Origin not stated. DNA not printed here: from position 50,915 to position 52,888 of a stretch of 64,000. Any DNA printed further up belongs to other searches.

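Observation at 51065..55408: Four-gene operon: unknown 558-aa protein, DUF3726-like protein, His-rich ureohydrolase and FAH-family enzyme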

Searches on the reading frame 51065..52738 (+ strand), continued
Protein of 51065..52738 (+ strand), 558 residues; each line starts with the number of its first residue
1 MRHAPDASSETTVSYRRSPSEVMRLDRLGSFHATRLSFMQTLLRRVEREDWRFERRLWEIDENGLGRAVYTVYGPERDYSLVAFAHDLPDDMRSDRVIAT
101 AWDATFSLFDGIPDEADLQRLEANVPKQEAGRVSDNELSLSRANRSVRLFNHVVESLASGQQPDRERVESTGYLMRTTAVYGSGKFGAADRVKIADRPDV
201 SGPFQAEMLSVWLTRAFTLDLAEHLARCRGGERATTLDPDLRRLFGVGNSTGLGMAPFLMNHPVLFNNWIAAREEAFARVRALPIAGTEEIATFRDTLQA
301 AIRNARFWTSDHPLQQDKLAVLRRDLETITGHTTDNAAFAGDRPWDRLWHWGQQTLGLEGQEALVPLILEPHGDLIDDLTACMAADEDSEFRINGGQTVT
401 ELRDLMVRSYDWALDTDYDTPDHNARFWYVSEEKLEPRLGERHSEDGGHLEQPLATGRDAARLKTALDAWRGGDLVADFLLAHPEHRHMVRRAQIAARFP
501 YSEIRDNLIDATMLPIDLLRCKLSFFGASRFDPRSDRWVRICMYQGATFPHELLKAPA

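Call 112: get_annotated_region(hit=H55, flank=7000)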
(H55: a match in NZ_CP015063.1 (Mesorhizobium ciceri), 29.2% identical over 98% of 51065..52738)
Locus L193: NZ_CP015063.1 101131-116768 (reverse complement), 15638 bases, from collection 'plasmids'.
description: Mesorhizobium ciceri strain CC1192 plasmid pMc1192, complete sequence
organism: Mesorhizobium ciceri (NCBI taxid 39645)
taxonomy: Bacteria; Pseudomonadota; Alphaproteobacteria; Hyphomicrobiales; Phyllobacteriaceae; Mesorhizobium; Mesorhizobium ciceri
host: -; source: Cicer arietinum,Pure Sample; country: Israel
typing (MOB-suite, as given by PLSDB): non-mobilizable
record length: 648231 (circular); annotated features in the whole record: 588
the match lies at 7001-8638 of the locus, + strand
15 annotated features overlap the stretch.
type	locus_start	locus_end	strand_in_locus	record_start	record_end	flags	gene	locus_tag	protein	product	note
CDS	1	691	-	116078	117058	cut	-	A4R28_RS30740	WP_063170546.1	aldo/keto reductase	-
CDS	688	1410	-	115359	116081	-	-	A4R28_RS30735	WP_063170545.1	GntR family transcriptional regulator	-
CDS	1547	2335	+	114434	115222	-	-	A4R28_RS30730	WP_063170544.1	alpha/beta hydrolase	-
CDS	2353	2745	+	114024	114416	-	-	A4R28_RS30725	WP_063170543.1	carboxymuconolactone decarboxylase family protein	-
CDS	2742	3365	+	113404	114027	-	-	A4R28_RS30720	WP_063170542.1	amino acid synthesis family protein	-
CDS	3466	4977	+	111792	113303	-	-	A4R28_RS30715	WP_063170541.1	ABC transporter substrate-binding protein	-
CDS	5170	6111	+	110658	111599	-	-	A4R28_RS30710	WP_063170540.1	ABC transporter permease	GO:0055085 - transmembrane transport [Evidence IEA]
CDS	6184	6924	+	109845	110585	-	-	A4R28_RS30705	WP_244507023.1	ABC transporter permease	-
CDS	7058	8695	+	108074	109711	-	-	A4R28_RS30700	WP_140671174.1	hypothetical protein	-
CDS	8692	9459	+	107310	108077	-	-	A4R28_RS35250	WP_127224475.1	hypothetical protein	-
CDS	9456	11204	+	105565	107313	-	-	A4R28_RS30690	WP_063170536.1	ABC transporter ATP-binding protein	-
CDS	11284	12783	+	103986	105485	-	-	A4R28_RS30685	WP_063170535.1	aldehyde dehydrogenase family protein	-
CDS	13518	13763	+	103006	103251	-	-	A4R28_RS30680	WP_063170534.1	hypothetical protein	-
CDS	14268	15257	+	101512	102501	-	-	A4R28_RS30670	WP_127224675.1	NADP-dependent oxidoreductase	-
CDS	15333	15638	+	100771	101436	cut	-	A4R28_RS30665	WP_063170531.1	HD domain-containing protein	-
